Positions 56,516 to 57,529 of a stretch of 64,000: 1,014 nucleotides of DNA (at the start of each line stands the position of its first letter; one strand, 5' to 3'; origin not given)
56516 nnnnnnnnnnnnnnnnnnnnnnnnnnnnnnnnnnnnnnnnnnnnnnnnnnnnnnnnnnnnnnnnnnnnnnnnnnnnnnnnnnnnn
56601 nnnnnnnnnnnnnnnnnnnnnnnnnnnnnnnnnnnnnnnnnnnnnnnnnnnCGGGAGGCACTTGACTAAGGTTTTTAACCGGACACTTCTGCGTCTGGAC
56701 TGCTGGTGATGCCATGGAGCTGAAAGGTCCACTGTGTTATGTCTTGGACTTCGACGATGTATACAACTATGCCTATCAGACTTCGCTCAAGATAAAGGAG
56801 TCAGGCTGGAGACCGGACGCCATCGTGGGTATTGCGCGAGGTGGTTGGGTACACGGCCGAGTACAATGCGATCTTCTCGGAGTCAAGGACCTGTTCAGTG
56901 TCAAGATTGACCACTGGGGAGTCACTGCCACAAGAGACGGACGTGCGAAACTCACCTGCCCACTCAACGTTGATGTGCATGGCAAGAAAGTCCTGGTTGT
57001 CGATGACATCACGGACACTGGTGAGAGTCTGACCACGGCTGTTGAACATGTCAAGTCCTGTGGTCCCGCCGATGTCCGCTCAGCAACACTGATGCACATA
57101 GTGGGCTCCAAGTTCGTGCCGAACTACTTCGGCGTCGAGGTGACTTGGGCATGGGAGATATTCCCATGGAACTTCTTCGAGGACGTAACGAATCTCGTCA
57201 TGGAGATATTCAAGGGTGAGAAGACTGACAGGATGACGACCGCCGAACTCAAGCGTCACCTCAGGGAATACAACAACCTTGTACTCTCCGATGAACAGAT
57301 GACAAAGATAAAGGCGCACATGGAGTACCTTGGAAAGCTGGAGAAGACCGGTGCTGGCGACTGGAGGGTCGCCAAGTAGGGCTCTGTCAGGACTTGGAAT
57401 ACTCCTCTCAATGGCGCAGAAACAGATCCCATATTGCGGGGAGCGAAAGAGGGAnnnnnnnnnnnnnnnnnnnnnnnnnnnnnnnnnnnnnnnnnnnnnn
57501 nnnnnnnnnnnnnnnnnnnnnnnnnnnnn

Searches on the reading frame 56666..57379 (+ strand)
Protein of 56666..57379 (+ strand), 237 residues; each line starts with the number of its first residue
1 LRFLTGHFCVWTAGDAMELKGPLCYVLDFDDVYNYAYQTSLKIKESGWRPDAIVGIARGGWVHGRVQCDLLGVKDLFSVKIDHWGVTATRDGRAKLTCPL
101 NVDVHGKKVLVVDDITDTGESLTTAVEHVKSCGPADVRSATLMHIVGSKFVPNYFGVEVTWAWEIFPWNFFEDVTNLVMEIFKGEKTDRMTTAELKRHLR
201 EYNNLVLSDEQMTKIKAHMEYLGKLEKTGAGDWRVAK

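Call 56: search_protein_families(library=pfam, proteins=[window:56666-57379:+])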
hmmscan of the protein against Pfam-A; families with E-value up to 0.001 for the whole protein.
window:56666-57379:+ (237 aa): 1 family
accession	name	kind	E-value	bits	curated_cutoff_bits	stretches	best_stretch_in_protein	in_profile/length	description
PF00156.33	Pribosyltran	-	3.8e-16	59.2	26.3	1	41-168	24-151/158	Phosphoribosyl transferase domain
